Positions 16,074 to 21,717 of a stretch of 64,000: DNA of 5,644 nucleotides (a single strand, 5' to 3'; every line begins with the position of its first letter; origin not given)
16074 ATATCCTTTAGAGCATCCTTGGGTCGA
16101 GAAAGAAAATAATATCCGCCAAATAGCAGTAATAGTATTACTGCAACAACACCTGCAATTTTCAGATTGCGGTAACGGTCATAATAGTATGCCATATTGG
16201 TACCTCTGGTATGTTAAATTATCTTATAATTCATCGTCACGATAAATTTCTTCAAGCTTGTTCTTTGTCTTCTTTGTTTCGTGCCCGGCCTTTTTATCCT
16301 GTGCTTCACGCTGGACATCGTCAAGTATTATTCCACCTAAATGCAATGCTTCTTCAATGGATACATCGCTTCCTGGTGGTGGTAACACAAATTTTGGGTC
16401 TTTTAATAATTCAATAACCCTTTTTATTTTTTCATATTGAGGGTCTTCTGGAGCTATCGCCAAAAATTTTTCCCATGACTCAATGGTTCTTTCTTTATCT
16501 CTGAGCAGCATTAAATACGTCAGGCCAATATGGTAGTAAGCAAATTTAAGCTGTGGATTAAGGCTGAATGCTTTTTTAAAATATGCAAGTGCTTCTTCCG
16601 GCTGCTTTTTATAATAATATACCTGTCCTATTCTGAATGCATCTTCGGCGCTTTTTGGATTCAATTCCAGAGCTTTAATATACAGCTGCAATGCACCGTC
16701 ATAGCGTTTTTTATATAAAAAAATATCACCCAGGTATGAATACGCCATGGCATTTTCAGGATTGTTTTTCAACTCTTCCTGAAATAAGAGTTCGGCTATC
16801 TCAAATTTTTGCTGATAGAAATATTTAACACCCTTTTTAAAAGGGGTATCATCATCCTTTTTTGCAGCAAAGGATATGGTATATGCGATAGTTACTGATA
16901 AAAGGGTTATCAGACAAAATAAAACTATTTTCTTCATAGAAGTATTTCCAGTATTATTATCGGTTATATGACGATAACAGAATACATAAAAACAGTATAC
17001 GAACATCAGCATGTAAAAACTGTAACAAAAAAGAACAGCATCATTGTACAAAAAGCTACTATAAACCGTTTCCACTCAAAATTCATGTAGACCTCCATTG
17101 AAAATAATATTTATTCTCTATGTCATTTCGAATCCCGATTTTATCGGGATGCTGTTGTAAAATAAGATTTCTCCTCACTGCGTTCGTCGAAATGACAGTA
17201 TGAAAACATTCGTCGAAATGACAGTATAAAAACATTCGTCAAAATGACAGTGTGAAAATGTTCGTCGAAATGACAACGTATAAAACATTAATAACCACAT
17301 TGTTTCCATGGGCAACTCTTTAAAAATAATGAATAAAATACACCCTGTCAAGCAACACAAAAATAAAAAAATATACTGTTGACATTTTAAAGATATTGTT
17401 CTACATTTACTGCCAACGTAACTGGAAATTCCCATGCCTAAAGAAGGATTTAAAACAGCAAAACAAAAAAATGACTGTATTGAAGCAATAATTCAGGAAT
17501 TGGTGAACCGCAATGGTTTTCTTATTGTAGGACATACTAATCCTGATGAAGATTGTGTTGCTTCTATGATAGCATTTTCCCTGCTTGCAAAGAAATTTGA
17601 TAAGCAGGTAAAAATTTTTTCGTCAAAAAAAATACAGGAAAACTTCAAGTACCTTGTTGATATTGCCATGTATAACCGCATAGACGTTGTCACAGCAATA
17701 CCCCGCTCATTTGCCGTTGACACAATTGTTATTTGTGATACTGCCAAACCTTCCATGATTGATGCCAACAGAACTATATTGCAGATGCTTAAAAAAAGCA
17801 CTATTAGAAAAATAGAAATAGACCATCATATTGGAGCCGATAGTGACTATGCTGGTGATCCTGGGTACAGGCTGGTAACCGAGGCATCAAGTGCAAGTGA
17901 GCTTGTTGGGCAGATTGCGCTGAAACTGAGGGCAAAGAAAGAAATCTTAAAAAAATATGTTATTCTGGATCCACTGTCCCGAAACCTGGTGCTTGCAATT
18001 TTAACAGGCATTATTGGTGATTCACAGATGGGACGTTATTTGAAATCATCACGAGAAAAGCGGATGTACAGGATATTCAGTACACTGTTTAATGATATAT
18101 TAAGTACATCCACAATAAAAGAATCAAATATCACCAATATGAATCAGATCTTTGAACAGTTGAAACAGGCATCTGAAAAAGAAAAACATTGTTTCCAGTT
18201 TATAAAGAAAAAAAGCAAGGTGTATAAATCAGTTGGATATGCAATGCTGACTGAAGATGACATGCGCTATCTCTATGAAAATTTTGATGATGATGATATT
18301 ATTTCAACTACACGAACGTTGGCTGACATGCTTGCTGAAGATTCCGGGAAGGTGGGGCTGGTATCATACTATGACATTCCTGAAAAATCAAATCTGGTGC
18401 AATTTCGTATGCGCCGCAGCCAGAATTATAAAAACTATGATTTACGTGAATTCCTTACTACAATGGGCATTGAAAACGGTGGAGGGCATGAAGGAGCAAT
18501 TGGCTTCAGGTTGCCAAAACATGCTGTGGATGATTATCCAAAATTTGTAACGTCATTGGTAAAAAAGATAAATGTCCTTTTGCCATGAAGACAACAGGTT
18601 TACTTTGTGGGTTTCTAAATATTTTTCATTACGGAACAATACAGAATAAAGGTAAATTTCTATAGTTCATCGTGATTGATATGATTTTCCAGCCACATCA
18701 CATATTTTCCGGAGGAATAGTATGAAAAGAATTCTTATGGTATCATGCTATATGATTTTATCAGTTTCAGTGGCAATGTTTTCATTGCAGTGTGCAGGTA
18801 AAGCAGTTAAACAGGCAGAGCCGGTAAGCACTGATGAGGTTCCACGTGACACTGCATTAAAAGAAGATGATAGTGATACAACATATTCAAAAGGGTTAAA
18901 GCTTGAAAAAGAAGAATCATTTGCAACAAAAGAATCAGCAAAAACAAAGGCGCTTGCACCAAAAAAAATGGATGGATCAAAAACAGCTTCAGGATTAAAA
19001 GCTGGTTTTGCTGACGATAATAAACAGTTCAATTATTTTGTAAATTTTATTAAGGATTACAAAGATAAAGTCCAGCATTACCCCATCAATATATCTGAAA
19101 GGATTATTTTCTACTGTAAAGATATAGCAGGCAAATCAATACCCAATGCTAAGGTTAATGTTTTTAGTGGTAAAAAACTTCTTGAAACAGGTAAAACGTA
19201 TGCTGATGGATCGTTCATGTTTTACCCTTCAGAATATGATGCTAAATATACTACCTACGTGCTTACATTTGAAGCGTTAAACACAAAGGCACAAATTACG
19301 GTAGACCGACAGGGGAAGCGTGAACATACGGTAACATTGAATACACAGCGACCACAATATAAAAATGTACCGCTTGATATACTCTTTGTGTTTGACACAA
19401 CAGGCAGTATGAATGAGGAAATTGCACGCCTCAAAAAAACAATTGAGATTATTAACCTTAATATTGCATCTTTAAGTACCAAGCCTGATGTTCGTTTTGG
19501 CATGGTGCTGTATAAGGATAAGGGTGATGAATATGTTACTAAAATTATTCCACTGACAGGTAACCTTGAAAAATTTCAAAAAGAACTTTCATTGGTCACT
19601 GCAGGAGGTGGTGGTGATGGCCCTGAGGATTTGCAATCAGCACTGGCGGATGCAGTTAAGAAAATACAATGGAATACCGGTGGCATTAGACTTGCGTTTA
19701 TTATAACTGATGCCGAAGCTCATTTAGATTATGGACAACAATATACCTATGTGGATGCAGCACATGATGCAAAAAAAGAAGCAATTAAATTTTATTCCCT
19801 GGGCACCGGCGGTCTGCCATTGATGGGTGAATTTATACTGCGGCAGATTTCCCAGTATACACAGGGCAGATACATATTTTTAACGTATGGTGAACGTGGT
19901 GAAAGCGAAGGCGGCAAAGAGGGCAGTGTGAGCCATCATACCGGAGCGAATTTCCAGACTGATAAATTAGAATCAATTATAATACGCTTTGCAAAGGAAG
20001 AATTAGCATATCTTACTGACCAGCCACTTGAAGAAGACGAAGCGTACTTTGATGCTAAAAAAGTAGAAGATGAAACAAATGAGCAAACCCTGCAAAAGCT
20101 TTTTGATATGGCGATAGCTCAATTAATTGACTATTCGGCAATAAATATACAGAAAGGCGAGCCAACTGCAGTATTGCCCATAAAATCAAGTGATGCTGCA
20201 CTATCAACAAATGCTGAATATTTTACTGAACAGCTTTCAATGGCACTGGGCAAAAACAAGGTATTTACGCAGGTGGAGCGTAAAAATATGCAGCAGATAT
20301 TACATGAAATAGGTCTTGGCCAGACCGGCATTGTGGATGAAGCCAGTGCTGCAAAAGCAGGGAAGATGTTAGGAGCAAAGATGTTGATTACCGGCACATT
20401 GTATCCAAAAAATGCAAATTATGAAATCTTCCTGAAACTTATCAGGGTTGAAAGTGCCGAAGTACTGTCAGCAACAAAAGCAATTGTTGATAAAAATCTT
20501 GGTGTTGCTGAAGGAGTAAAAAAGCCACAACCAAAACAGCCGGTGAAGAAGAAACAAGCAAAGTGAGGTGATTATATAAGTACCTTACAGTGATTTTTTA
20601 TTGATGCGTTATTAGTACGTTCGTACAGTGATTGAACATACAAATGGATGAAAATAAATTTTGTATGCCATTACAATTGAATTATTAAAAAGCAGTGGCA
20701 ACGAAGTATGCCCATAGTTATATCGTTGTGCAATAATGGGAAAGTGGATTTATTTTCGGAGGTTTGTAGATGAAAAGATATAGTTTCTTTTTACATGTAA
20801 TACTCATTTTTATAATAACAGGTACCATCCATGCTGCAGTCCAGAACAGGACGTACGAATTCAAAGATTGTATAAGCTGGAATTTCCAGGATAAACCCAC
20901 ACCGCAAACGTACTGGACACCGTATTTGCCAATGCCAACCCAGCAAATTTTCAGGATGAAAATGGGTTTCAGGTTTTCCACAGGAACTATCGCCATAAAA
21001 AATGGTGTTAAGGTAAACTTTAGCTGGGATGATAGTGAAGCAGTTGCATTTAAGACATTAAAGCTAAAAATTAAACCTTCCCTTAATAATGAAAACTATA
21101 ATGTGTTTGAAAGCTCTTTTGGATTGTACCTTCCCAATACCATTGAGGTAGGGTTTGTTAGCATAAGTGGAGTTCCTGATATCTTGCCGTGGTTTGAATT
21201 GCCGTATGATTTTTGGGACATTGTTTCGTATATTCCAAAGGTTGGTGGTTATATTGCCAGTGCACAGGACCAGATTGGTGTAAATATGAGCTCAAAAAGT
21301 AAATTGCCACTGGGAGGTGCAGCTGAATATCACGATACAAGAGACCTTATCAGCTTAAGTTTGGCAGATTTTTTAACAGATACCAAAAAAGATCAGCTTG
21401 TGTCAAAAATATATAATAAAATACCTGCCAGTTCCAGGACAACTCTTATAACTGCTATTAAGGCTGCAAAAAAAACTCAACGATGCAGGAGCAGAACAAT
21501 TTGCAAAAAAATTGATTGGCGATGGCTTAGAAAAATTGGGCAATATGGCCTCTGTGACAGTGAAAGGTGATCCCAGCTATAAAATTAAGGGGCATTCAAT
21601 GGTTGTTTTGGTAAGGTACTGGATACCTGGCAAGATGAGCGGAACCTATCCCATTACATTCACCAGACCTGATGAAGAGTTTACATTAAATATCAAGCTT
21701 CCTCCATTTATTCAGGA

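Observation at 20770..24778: Large secreted repeat protein (about 1350 aa) split exactly at an A8 homopolymer: phase-variation switch or homopolymer sequencing error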

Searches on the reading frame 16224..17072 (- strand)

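Call 36: search_protein_families(library=pfam, proteins=[window:16224-17072:-], max_evalue=0.001)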
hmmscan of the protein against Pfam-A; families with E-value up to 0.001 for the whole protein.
window:16224-17072:- (282 aa): 16 families
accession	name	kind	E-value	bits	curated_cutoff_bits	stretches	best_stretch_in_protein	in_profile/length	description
PF07719.23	TPR_2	-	6.4e-17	60.6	27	2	143-174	2-33/34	Tetratricopeptide repeat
PF00515.34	TPR_1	-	2.6e-16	59.1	27.8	2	108-140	1-33/34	Tetratricopeptide repeat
PF13424.12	TPR_12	-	2.9e-14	53.4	30.1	2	108-171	3-74/77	Tetratricopeptide repeat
PF13432.12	TPR_16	-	6.3e-13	49.3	32.7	1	80-142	3-65/65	Tetratricopeptide repeat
PF13181.12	TPR_8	-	2.4e-12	46.4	25.7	1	146-174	5-33/34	Tetratricopeptide repeat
PF13431.12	TPR_17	-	5.4e-11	42.3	24.4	0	130-162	1-33/34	Tetratricopeptide repeat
PF13414.12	TPR_11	-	1.5e-10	41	26.8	2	115-153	1-39/42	TPR repeat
PF13428.12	TPR_14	-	4e-08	33.6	23.5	0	111-150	4-43/44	Tetratricopeptide repeat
PF23914.1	TPR_CcmH_CycH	-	3.6e-07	30.6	42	1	98-211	40-155/158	Cytochrome c-type biogenesis protein H TPR domain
PF13174.12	TPR_6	-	5.3e-07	30.3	26.3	0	146-173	4-31/33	Tetratricopeptide repeat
PF13374.12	TPR_10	-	1.6e-06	28.4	27.5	0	108-137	2-31/42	Tetratricopeptide repeat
PF12895.13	ANAPC3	-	3.2e-06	27.8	27.2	1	122-189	3-69/82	Anaphase-promoting complex, cyclosome, subunit 3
PF13176.12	TPR_7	-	1.6e-05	25.1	27.9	0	114-139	5-30/36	Tetratricopeptide repeat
PF14559.12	TPR_19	-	6.8e-05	23.6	25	1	121-174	4-57/68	Tetratricopeptide repeat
PF25063.1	ARM_TT21_C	-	0.00018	21.9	35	1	85-174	106-196/209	Tetratricopeptide repeat protein 21 C-terminal ARM domain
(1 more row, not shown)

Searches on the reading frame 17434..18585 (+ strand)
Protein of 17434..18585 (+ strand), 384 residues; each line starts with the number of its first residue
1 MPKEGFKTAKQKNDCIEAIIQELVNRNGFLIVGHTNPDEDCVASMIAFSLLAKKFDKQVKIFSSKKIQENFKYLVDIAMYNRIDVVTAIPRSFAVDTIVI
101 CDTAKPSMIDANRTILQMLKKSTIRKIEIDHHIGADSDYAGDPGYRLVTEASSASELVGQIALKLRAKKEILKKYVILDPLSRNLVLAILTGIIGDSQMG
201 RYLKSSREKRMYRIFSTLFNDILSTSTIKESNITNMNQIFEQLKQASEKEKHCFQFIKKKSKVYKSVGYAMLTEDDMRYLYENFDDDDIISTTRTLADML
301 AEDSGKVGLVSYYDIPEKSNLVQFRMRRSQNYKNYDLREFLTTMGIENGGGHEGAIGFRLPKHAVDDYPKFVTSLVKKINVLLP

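Call 36: search_protein_families(library=pfam, proteins=[window:17434-18585:+], max_evalue=0.001)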
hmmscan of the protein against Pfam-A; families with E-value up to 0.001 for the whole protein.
window:17434-18585:+ (384 aa): 2 families
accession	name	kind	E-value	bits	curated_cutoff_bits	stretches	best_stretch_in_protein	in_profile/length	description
PF01368.27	DHH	-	1.2e-13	51.8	28.1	1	30-172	3-114/125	DHH family, N-terminal domain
PF02272.25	DHHA1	-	0.00019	22.2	25.9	0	291-377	16-101/102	DHHA1 domain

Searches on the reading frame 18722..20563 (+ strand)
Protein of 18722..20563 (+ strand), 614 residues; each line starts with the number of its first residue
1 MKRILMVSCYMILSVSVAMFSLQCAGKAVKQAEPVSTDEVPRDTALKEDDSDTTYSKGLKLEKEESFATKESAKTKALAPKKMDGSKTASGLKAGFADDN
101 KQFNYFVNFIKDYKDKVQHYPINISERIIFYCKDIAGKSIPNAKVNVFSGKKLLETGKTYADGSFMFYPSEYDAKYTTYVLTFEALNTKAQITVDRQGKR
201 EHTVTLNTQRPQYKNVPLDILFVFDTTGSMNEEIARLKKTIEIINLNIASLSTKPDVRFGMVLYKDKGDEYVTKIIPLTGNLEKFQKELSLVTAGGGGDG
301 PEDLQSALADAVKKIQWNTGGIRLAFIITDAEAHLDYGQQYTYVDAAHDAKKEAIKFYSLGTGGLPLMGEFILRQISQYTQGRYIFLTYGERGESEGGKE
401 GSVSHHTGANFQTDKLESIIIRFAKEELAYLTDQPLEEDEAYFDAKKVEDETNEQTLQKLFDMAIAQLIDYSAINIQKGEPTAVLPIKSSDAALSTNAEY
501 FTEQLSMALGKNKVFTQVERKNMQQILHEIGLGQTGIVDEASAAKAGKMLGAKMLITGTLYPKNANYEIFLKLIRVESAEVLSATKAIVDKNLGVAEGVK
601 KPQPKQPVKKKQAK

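Call 36: search_protein_families(library=pfam, proteins=[window:18722-20563:+], max_evalue=0.001)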
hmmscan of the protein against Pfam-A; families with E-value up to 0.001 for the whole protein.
window:18722-20563:+ (614 aa): 8 families
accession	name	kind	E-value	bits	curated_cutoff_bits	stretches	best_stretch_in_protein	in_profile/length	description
PF25106.1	VWA_4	-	1.1e-13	51.5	27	1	221-357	3-128/169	von Willebrand factor A domain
PF03783.19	CsgG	-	5.7e-09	36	20.8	1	502-560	41-98/210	Curli production assembly/transport component CsgG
PF00092.34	VWA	-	2.4e-08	34.8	23.8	1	219-363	1-140/174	von Willebrand factor type A domain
PF13519.12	VWA_2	-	3.3e-07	31.3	27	1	220-331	1-106/107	von Willebrand factor type A domain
PF00362.24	Integrin_beta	-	6.4e-07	29.8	24.8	0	214-263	2-51/248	Integrin beta chain VWA domain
PF13036.11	LpoB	-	2.6e-06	27.8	22.3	1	497-581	46-139/147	Peptidoglycan-synthase activator LpoB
PF20782.3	TssR_VWA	-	5.8e-06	26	25.7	1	217-290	47-120/304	TssR protein VWA domain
PF13768.12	VWA_3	-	0.00062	20.3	27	0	219-386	2-155/155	von Willebrand factor type A domain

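Call 49: search_protein_families(library=ncbifam, proteins=[window:18722-20563:+], max_evalue=0.01)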
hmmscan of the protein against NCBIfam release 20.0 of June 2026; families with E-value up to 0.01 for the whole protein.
window:18722-20563:+ (614 aa): 2 families
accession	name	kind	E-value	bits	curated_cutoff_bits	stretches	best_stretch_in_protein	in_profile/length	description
TIGR02722.1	lp_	equivalog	1e-05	25.6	110.55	1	497-581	86-179/189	penicillin-binding protein activator LpoB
TIGR03788.1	marine_srt_targ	equivalog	0.00012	20.6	551.65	1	191-385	240-426/629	marine proteobacterial sortase target protein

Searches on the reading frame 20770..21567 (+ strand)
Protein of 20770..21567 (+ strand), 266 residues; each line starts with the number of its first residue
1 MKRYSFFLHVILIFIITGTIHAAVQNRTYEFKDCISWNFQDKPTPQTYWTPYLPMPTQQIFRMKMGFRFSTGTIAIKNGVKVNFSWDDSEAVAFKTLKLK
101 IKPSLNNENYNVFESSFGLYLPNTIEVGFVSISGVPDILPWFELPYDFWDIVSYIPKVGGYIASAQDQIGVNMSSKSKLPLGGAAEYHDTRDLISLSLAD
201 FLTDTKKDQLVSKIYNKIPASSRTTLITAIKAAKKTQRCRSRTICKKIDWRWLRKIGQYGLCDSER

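Call 4: search_protein_families(library=pfam, proteins=[window:20770-21567:+], max_evalue=0.1)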
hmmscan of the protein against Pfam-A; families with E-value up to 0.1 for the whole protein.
window:20770-21567:+ (266 aa): 0 families

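Call 49: search_protein_families(library=ncbifam, proteins=[P0023], max_evalue=0.01)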
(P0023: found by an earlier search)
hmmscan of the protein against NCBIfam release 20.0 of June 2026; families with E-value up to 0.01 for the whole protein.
P0023 (1336 aa): 1 family
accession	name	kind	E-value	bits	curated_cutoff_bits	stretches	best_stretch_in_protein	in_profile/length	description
TIGR03769.1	P_ac_wall_RPT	domain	0.0045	17.5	30.9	0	1302-1332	9-39/41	TIGR03769 domain-containing protein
